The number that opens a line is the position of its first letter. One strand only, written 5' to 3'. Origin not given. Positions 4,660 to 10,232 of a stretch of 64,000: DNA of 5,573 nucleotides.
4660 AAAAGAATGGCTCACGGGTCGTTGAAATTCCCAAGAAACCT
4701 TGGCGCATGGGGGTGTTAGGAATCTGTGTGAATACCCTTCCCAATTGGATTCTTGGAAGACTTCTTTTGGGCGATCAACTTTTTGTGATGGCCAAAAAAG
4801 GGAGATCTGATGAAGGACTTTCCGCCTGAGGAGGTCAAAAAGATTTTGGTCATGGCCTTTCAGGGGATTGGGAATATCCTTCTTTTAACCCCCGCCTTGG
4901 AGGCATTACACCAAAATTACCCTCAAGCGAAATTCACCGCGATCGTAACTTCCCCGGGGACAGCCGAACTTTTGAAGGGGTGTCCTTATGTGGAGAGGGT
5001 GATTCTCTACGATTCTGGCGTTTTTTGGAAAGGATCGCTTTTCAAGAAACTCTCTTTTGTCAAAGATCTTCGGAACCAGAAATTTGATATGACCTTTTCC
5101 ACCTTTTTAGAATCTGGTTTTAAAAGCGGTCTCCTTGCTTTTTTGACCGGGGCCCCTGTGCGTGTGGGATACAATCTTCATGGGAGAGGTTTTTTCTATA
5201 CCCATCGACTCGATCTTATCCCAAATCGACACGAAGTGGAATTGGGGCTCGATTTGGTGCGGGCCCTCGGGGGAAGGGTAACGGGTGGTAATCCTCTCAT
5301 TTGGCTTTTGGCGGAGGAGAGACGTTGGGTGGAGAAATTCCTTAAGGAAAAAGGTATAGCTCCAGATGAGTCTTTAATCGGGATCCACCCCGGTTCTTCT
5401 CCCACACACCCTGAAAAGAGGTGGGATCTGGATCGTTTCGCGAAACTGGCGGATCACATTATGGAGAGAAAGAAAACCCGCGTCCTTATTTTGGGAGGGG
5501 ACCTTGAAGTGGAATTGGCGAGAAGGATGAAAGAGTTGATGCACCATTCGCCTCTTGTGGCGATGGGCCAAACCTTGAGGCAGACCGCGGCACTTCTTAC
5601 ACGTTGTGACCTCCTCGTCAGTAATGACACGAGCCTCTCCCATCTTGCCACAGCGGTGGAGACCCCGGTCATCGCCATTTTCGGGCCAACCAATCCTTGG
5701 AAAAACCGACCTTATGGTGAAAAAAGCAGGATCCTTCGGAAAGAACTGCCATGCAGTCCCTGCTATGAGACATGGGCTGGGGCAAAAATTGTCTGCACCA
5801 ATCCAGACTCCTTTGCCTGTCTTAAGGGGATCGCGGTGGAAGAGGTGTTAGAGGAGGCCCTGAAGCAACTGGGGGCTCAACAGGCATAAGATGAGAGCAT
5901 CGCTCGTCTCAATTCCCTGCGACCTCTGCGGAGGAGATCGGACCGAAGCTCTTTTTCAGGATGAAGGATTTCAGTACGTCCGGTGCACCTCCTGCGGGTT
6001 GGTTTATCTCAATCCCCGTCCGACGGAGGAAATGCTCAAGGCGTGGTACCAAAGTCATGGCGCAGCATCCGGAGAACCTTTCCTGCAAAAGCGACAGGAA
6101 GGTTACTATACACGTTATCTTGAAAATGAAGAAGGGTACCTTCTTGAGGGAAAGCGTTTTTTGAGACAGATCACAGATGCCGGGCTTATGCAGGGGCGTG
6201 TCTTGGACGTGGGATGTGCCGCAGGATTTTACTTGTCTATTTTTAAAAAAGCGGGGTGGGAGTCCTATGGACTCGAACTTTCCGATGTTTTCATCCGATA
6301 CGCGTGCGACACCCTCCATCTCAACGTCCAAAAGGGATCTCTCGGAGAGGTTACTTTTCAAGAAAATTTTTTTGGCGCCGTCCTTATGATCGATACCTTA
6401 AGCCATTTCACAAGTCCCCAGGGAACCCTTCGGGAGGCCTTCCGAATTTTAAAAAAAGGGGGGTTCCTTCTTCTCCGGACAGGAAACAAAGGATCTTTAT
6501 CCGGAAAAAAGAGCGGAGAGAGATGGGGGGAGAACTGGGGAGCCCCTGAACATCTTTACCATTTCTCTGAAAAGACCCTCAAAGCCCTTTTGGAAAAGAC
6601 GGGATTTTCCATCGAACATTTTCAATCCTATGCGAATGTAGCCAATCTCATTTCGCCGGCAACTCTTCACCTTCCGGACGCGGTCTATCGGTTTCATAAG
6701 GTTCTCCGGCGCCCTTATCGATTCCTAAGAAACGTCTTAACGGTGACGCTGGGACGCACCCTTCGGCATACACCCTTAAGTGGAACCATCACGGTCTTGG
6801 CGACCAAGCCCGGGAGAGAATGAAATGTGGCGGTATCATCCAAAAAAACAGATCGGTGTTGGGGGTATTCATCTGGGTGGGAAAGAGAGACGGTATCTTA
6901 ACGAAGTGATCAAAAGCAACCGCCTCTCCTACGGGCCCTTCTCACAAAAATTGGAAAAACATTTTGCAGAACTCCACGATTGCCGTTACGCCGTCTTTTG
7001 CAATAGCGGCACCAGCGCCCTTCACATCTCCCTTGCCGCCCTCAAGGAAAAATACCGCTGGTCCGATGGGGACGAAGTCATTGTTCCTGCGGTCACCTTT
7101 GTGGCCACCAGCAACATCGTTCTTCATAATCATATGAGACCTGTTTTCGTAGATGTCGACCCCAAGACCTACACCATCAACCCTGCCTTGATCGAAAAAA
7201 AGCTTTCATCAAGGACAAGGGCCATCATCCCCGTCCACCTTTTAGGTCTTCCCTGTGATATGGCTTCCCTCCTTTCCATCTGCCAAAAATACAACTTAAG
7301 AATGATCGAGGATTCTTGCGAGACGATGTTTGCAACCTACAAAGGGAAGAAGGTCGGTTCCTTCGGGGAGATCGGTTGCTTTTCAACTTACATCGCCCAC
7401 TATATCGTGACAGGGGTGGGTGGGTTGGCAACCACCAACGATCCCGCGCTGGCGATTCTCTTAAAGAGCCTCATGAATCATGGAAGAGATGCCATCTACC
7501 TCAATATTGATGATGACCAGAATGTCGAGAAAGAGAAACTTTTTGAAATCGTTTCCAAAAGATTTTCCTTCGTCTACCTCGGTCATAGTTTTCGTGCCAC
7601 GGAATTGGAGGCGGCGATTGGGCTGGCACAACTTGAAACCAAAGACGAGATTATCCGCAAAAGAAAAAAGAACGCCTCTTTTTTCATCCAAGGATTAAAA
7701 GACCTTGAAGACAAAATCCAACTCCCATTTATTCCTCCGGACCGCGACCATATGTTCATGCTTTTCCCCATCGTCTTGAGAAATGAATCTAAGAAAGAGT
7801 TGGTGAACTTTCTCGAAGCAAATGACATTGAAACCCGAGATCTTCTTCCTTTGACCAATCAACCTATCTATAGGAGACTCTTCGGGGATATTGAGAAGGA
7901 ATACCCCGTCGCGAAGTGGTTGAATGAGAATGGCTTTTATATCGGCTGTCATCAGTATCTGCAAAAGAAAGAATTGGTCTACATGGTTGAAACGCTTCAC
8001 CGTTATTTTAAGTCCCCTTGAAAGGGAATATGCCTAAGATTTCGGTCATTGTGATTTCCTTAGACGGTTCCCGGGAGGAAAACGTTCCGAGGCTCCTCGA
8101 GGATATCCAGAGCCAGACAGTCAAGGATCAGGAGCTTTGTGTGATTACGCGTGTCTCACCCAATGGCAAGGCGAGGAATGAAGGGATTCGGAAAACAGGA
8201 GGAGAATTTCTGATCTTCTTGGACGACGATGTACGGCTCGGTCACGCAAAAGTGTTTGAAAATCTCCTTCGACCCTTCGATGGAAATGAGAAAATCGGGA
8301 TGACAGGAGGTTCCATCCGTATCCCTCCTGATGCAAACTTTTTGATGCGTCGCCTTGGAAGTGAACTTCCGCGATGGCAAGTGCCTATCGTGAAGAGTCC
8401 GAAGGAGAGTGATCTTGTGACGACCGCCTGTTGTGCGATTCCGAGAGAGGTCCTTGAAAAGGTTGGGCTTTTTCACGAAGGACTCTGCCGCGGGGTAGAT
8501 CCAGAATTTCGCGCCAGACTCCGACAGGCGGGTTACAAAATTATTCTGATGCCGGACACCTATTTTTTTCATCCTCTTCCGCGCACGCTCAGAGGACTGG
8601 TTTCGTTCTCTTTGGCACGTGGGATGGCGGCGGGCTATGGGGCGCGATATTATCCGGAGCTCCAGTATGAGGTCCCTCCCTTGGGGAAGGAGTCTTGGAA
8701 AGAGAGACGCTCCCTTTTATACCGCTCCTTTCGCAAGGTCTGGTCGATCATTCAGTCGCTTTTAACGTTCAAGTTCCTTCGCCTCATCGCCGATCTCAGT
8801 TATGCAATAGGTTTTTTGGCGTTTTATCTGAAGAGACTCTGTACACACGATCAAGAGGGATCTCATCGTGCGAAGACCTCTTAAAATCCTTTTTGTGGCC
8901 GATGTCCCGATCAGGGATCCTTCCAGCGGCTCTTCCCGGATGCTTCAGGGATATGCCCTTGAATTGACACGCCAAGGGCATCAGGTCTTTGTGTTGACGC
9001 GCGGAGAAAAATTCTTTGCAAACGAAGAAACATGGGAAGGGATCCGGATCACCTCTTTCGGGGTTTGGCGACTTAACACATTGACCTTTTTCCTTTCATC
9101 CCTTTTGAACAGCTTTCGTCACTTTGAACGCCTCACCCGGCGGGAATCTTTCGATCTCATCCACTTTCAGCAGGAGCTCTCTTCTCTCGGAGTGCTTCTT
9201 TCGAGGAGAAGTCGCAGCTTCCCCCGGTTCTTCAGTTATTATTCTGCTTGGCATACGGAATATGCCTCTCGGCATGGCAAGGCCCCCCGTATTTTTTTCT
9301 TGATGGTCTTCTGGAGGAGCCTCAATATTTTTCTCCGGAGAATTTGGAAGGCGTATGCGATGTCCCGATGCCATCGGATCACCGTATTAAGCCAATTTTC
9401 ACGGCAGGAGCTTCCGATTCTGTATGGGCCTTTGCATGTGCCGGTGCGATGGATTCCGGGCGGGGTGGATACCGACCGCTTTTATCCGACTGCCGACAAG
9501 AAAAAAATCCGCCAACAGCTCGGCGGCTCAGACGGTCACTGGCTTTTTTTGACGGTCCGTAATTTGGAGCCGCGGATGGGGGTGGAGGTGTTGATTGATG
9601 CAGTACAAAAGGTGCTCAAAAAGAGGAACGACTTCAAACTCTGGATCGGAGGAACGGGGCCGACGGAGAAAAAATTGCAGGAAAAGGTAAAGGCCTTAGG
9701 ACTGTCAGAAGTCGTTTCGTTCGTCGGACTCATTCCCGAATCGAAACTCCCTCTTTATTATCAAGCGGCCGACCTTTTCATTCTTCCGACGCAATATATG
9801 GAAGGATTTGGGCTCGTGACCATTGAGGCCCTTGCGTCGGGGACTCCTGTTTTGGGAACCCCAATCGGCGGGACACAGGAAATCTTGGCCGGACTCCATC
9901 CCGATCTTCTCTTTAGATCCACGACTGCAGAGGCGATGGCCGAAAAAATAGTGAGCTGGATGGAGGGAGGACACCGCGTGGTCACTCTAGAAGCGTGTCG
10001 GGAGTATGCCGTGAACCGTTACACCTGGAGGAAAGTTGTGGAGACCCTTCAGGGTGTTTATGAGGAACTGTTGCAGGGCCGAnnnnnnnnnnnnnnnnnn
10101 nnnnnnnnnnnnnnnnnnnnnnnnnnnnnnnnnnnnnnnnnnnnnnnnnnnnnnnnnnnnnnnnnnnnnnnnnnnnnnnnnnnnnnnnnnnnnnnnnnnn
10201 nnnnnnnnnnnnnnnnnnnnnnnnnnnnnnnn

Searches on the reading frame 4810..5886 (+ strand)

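Call 31: search_protein_families(library=pfam, proteins=[window:4810-5886:+], max_evalue=0.0001)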
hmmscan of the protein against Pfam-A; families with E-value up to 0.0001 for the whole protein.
window:4810-5886:+ (359 aa): 1 family
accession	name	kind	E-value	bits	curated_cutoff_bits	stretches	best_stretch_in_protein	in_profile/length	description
PF01075.23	Glyco_transf_9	-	1.2e-36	126.7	22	1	82-320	3-238/247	Glycosyltransferase family 9 (heptosyltransferase)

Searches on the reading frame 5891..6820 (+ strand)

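Call 13: search_protein_families(library=ncbifam, proteins=[window:5891-6820:+], max_evalue=0.00001)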
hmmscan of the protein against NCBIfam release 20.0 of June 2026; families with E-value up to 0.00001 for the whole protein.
window:5891-6820:+ (310 aa): 3 families
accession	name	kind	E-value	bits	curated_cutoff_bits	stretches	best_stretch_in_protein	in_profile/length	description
NF045667.1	MTase_DVU1556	equivalog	1.8e-13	50.5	155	1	101-246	23-167/213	DVU_1556 family methyltransferase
TIGR01983.1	UbiG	equivalog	9.5e-08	31.6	102.95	1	97-204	46-160/228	bifunctional 2-polyprenyl-6-hydroxyphenol methylase/3-demethylubiquinol 3-O-methyltransferase UbiG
TIGR02081.1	metW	equivalog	2.8e-07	30.3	189.5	1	93-189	6-104/194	methionine biosynthesis protein MetW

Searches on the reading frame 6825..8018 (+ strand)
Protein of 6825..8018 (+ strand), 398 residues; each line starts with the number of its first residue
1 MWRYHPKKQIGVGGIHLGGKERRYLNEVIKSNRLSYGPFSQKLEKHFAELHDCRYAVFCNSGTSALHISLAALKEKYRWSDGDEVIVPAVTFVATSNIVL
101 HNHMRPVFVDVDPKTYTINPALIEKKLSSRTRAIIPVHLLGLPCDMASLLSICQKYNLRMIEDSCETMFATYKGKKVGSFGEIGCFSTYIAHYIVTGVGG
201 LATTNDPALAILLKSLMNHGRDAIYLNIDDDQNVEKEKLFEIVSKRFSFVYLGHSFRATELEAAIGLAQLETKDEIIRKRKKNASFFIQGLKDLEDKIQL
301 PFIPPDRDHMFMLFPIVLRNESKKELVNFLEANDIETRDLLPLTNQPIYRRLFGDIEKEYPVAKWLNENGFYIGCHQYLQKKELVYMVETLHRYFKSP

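Call 13: search_protein_families(library=ncbifam, proteins=[window:6825-8018:+], max_evalue=0.00001)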
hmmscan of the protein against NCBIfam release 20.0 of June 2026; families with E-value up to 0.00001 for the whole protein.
window:6825-8018:+ (398 aa): 8 families
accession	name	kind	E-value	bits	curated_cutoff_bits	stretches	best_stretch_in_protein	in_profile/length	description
NF011936.0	PRK15407.1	equivalog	6.4e-74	249.2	423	1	8-396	35-437/440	lipopolysaccharide biosynthesis protein RfbH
TIGR03588.1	PseC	equivalog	1.9e-70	237.7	423.5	1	25-394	17-379/380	UDP-4-amino-4,6-dideoxy-N-acetyl-beta-L-altrosamine transaminase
NF008687.0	PRK11706.1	equivalog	1.2e-61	208.5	375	1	16-395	8-374/375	dTDP-4-amino-4,6-dideoxygalactose transaminase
TIGR04181.1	NHT_00031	hypoth_equivalog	9.6e-61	205.6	420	1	17-353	8-339/359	LegC family aminotransferase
TIGR02379.1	ECA_wecE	subfamily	1.8e-54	184.9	434.85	1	17-394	9-374/376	dTDP-4-amino-4,6-dideoxy-D-glucose transaminase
NF008658.2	PRK11658.1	equivalog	5.3e-47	160.3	631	1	18-318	13-297/379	UDP-4-amino-4-deoxy-L-arabinose aminotransferase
TIGR04427.1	PLP_DesI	equivalog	2.7e-36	125.5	650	1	25-295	38-281/390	dTDP-4-dehydro-6-deoxyglucose aminotransferase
NF005817.0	PRK07683.1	equivalog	9.3e-06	24.6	575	0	79-135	110-166/387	aminotransferase A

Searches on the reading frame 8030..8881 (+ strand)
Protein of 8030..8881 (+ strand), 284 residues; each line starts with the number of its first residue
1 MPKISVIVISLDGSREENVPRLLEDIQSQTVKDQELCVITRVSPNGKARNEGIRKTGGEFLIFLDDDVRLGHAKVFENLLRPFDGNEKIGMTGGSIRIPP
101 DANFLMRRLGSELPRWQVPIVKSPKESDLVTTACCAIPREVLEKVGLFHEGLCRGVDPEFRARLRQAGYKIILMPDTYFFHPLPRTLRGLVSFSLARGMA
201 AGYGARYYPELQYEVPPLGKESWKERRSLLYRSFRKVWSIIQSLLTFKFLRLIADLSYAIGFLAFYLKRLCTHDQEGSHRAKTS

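Call 13: search_protein_families(library=ncbifam, proteins=[window:8030-8881:+], max_evalue=0.00001)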
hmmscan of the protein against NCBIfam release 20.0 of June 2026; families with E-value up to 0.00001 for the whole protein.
window:8030-8881:+ (284 aa): 5 families
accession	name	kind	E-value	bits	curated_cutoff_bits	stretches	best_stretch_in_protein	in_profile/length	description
NF041875.1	EPS_EpsD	equivalog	2.8e-14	53.2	370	1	6-195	33-221/325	exopolysaccharide biosynthesis glycosyltransferase EpsD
TIGR03965.1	mycofact_glyco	equivalog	6.1e-10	38.6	280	1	11-182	112-281/467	mycofactocin biosynthesis glycosyltransferase MftF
TIGR01556.1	rhamnosyltran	subfamily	2.4e-08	33.5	200.55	1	27-182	38-201/281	rhamnosyltransferase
NF038299.1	EPS_HpsN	equivalog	3.1e-08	33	425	1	2-181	29-220/317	hormogonium polysaccharide biosynthesis glycosyltransferase HpsN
TIGR03937.1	PgaC_IcaA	equivalog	2.3e-06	26.8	422.3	1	2-191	73-260/407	poly-beta-1,6-N-acetyl-D-glucosamine synthase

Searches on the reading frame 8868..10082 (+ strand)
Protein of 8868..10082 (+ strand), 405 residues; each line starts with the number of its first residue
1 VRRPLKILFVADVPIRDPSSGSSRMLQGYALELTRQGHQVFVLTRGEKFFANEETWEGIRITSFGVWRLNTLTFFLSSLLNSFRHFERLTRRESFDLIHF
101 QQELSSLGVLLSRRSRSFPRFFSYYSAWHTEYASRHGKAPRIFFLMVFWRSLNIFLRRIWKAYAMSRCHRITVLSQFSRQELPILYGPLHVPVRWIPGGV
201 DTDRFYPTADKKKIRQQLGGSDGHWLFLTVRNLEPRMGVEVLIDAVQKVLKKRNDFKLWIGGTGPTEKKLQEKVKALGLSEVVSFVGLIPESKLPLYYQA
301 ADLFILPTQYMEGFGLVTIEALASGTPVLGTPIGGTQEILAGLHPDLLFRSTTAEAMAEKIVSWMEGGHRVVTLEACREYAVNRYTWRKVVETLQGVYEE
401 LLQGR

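Call 13: search_protein_families(library=ncbifam, proteins=[window:8868-10082:+], max_evalue=0.00001)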
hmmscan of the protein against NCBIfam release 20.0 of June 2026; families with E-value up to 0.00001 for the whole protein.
window:8868-10082:+ (405 aa): 33 families (the best 25 are shown)
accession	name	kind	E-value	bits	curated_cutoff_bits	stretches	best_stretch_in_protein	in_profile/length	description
TIGR04047.1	MSMEG_0565_glyc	hypoth_equivalog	1.6e-27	96.6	259.85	1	162-398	133-371/373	MSMEG_0565 family glycosyltransferase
TIGR03088.1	stp2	hypoth_equivalog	1.9e-27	96.3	409.05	1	194-402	163-374/374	TIGR03088 family PEP-CTERM/XrtA system glycosyltransferase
TIGR04063.1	stp3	hypoth_equivalog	3.5e-26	92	442.05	1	151-402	141-396/397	TIGR04063 family PEP-CTERM/XrtA system glycosyltransferase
TIGR03449.1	mycothiol_MshA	equivalog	1.7e-25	89.8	462.5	1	168-402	165-404/406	D-inositol-3-phosphate glycosyltransferase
TIGR03999.1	thiol_BshA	equivalog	2.3e-25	89.3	273.7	1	162-402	139-374/375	N-acetyl-alpha-D-glucosaminyl L-malate synthase BshA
NF041876.1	EPS_EpsE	equivalog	1.3e-21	77.3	400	1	189-392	184-387/389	exopolysaccharide biosynthesis GT4 family glycosyltransferase EpsE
NF047684.1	TeichurnBiosyTuaC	equivalog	1.5e-20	73.5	550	1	195-402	189-390/391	teichuronic acid biosynthesis protein TuaC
NF012028.0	PRK15484.1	subfamily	2.5e-20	72.9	618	1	192-397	162-374/380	lipopolysaccharide N-acetylglucosaminyltransferase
NF038295.1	EPS_HpsP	equivalog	1.7e-19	70.1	550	1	196-401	181-387/388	hormogonium polysaccharide biosynthesis glycosyltransferase HpsP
TIGR04157.1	glyco_rSAM_CFB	subfamily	2.9e-18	66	400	1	164-342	166-341/406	TIGR04157 family glycosyltransferase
NF053787.1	GlcN_PG_synth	equivalog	4.5e-18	65.2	480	1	193-402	166-360/361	N-acetylglucosaminyl phosphatidylglycerol synthase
NF049988.1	MGlcDAGSynMgs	equivalog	1.2e-17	64.4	400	1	33-403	28-389/398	alpha-monoglucosyldiacylglycerol synthase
TIGR04005.1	wcaL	equivalog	9e-13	47.8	537.6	1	228-365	226-368/406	colanic acid biosynthesis glycosyltransferase WcaL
TIGR02149.1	glgA_Coryne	subfamily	1e-12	47.9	302.4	1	164-401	141-390/391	glycogen synthase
NF038255.1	exopoly_VpsD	equivalog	2.6e-12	46.3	300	1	228-402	207-380/381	VpsD family glycosyltransferase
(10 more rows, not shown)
